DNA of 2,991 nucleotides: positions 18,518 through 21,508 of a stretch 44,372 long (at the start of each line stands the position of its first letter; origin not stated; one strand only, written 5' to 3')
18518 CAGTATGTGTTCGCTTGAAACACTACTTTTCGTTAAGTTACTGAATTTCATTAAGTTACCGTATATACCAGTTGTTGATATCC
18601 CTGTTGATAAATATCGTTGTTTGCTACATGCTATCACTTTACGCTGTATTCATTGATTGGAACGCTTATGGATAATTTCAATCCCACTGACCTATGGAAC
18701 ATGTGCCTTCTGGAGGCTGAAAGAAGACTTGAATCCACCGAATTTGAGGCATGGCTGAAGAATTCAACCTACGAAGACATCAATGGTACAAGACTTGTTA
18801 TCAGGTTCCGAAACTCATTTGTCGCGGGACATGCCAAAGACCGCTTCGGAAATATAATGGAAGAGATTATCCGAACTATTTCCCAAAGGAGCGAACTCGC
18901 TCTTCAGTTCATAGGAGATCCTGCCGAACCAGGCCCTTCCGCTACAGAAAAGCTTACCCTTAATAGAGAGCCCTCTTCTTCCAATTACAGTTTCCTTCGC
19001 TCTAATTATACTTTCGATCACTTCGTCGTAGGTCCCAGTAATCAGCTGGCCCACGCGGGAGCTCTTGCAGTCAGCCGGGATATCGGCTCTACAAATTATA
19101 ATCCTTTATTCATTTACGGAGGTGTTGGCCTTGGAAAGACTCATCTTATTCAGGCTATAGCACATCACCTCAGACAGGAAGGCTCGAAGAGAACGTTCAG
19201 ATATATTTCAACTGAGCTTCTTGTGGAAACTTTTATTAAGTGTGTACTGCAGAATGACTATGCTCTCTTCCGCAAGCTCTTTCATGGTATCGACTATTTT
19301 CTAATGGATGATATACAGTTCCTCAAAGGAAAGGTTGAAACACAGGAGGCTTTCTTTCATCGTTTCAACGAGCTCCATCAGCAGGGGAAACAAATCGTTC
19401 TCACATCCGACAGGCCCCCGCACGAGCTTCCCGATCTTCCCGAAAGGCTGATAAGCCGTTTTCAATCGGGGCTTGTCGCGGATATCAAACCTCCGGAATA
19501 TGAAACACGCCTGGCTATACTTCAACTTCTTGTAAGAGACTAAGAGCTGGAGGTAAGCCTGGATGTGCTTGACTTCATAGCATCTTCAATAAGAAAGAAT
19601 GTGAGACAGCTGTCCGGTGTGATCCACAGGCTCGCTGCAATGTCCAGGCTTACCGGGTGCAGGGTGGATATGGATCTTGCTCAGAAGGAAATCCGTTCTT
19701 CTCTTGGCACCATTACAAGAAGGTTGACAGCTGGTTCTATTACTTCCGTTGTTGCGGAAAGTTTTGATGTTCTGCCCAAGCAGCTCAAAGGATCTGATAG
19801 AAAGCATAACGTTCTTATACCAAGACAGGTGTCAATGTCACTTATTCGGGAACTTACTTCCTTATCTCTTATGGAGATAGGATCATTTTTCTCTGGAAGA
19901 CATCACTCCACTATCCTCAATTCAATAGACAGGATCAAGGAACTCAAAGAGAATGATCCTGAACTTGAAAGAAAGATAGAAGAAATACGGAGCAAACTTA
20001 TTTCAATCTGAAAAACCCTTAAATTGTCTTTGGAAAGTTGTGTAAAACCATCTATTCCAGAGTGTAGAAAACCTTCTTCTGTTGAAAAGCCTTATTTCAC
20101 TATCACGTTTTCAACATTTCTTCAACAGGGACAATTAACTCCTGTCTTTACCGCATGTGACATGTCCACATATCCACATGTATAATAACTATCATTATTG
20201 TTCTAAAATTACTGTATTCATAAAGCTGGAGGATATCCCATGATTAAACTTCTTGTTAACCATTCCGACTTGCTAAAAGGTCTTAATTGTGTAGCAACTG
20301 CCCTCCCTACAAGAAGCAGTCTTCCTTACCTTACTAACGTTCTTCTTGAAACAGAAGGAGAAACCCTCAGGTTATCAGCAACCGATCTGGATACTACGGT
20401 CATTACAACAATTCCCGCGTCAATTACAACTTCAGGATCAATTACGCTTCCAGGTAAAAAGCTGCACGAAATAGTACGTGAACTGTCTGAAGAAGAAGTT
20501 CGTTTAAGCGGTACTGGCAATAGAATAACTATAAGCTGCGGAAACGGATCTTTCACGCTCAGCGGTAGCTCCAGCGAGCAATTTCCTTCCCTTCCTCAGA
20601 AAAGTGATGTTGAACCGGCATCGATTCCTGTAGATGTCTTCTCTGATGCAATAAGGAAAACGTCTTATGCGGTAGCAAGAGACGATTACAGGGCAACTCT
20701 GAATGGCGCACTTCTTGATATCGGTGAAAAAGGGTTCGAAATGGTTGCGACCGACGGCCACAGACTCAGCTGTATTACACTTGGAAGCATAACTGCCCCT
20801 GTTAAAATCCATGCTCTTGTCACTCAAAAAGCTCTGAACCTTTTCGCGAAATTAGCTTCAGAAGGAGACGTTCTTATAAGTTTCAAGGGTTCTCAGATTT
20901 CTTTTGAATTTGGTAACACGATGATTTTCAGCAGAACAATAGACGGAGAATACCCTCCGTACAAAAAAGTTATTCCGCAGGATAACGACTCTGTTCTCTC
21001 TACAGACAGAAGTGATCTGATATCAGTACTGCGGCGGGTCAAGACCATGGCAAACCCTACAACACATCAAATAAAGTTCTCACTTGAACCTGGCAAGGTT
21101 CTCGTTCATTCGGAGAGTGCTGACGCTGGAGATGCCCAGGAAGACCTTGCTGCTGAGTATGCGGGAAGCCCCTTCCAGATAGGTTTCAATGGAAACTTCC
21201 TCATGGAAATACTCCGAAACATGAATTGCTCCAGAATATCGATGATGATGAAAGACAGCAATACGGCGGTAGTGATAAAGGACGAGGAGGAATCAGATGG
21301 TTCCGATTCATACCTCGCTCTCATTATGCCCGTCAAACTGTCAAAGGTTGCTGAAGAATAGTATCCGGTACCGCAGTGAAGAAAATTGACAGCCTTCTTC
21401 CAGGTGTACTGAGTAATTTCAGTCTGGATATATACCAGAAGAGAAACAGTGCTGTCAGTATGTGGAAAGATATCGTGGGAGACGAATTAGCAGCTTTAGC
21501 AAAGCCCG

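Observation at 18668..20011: dnaA is cut by a single in-frame TAA inside the AAA+ lid, and the downstream piece has its own SD and GTG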

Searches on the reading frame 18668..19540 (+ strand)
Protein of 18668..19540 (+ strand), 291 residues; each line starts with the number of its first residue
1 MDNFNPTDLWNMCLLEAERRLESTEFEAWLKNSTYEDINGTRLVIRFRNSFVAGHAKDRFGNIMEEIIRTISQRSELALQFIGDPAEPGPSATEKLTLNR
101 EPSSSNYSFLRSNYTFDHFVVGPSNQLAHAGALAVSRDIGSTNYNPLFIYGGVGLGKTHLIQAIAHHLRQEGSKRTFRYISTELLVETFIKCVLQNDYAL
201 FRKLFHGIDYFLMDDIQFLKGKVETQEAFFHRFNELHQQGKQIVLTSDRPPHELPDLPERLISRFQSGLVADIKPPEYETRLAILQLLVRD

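Call 6: search_protein_families(library=pfam, proteins=[window:18668-19540:+], max_evalue=0.01)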
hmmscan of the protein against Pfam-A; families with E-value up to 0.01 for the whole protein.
window:18668-19540:+ (291 aa): 14 families
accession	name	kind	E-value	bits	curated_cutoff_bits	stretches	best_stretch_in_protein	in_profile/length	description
PF00308.24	Bac_DnaA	-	2.1e-56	191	23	1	110-271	1-161/162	Bacterial DnaA ATPAse domain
PF11638.13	DnaA_N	-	5.3e-06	26.5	24.6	1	8-68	2-63/65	DnaA N-terminal domain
PF01695.23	IstB_IS21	-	1.8e-05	24.8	24.1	1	147-250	95-195/238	IstB-like ATP binding protein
PF01637.24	ATPase_2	-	9.7e-05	22.7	33.2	1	141-248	17-117/225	ATPase domain predominantly from Archaea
PF00004.35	AAA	-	0.00055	20.8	21.2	1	148-266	2-124/131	ATPase family associated with various cellular activities (AAA)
PF24883.2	NPHP3_N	-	0.00064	20.4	24.8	1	145-180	23-58/164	Nephrocystin 3, N-terminal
PF13191.12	AAA_16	-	0.00072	20.5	32.6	1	140-192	22-81/167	AAA ATPase domain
PF13173.12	AAA_14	-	0.0013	19.2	27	1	145-231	3-86/129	AAA domain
PF07693.20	KAP_NTPase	-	0.0028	17.4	20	1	146-239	22-106/293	KAP family P-loop domain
PF13245.12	AAA_19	-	0.0039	17.8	25.1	0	144-175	11-42/134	AAA domain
PF13401.12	AAA_22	-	0.0062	17.3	27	0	146-196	7-43/130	AAA domain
PF05729.18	NACHT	-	0.0066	16.7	26.7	0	147-179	3-36/167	NACHT domain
PF03969.22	AFG1_ATPase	-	0.0068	15.8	27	0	143-176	60-93/361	AFG1-like ATPase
PF25201.1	nSTAND6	-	0.0094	16.4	27.7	0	144-174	18-48/148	Novel STAND NTPase 6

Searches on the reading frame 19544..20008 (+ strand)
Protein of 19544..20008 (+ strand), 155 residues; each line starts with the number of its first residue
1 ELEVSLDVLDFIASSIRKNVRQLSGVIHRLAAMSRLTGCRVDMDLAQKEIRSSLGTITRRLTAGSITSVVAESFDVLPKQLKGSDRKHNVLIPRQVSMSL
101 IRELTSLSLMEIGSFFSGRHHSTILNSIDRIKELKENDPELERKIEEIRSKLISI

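Call 6: search_protein_families(library=pfam, proteins=[window:19544-20008:+], max_evalue=0.01)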
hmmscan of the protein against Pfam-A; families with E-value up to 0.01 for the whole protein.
window:19544-20008:+ (155 aa): 1 family
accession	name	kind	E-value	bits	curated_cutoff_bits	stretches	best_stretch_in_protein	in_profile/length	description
PF08299.17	Bac_DnaA_C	-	5.4e-22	78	31.5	1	65-131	3-69/69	Bacterial dnaA protein helix-turn-helix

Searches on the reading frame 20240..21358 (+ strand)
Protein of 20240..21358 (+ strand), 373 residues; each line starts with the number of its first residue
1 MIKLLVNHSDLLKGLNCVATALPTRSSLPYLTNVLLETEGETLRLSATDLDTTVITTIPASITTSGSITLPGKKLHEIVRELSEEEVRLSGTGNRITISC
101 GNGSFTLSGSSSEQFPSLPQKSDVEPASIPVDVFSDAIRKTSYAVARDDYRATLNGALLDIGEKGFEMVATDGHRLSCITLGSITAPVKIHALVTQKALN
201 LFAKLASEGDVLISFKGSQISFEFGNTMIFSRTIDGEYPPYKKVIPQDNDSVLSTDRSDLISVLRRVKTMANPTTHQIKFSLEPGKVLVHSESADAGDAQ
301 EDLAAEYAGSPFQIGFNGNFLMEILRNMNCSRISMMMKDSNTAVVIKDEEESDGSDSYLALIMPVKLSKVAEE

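Call 32: find_encoding_contigs(protein=window:20240-21358:+, flank=10000, max_places=10)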
Protein window:20240-21358:+ (373 aa): 2 contigs read that carry it; 2 places shown.
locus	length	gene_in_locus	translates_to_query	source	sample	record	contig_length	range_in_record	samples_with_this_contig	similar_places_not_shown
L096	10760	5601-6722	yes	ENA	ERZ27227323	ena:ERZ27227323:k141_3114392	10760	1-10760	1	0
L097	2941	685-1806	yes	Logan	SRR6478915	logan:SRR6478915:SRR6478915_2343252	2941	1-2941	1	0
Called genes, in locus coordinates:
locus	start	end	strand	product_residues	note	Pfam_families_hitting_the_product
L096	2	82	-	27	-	?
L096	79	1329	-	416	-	PF10396:TrmE_N, PF01926:MMR_HSR1, PF02421:FeoB_N (weak)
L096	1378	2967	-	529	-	PF14849:YidC_periplas (faint), PF02096:60KD_IMP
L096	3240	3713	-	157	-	PF00825:Ribonuclease_P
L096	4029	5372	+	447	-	PF11638:DnaA_N (faint), PF00308:Bac_DnaA, PF08299:Bac_DnaA_C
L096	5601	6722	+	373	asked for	PF00712:DNA_pol3_beta, PF02767:DNA_pol3_beta_2, PF02768:DNA_pol3_beta_3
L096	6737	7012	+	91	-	PF05258:DciA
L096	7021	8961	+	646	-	PF02518:HATPase_c, PF00204:DNA_gyraseB, PF01751:Toprim, PF00986:DNA_gyraseB_C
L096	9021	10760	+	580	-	?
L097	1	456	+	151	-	?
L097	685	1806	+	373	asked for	PF00712:DNA_pol3_beta, PF02767:DNA_pol3_beta_2, PF02768:DNA_pol3_beta_3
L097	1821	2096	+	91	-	PF05258:DciA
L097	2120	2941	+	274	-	?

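Call 40: find_encoding_contigs(protein=L096:4029-5369:+, flank=3000, max_places=10)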
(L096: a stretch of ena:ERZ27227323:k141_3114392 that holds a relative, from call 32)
Protein L096:4029-5369:+ (447 aa): 1 contig read that carries it; 1 place shown.
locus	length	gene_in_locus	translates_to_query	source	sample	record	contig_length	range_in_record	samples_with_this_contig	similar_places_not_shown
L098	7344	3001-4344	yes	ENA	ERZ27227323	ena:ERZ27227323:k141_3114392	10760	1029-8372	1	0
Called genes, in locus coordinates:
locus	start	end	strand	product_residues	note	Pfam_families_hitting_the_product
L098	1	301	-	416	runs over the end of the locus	PF10396:TrmE_N, PF01926:MMR_HSR1, PF02421:FeoB_N (weak)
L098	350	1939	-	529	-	PF14849:YidC_periplas (faint), PF02096:60KD_IMP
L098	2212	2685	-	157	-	PF00825:Ribonuclease_P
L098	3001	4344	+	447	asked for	PF11638:DnaA_N (faint), PF00308:Bac_DnaA, PF08299:Bac_DnaA_C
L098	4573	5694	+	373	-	PF00712:DNA_pol3_beta, PF02767:DNA_pol3_beta_2, PF02768:DNA_pol3_beta_3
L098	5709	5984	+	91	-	PF05258:DciA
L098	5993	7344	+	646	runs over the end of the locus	PF02518:HATPase_c, PF00204:DNA_gyraseB, PF01751:Toprim, PF00986:DNA_gyraseB_C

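Call 54: predict_structure(alignment_id=A2)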
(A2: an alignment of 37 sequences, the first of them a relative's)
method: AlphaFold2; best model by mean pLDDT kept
length: 447 residues; sequences in the alignment: 37
mean_pLDDT: 85.0   pTM: 0.54
mean pLDDT of the five models: 85.0, 84.8, 84.2, 83.3, 78.2
residues with pLDDT >= 90: 186; 70-90: 219; 50-70: 18; < 50: 24
segments of 3 or more residues with pLDDT < 50: 88-106, 348-350
pLDDT, mean of each block of 10 residues (from residue 1): 72 90 84 86 88 88 89 85 68 33 49 90 93 85 88 92 91 81 91 90 90 93 93 92 94 91 93 92 93 90 88 90 88 86 66 79 88 80 90 87 87 88 90 89 74
secondary structure, 60 per line:
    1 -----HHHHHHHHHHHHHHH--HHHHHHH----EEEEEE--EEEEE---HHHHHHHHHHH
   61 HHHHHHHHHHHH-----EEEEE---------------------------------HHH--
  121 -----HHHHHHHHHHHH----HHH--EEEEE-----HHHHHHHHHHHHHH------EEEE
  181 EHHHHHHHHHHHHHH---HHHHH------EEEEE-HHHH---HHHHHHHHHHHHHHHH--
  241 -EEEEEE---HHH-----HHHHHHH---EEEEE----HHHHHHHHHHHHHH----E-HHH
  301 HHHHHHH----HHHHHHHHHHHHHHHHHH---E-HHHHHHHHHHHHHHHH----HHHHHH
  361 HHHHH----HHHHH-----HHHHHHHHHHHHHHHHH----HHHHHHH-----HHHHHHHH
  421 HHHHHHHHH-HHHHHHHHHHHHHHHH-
elements in order: H6-20 H23-29 E34-39 E42-46 H50-72 E78-82 H126-137 E147-151 H157-170 E177-181 H182-195 H199-203 E210-214 H216-219 H223-238 E242-247 H259-265 E269-273 H278-291 H298-307 H312-329 H335-350 H355-365 H370-374 H380-396 H401-407 H413-429 H431-446
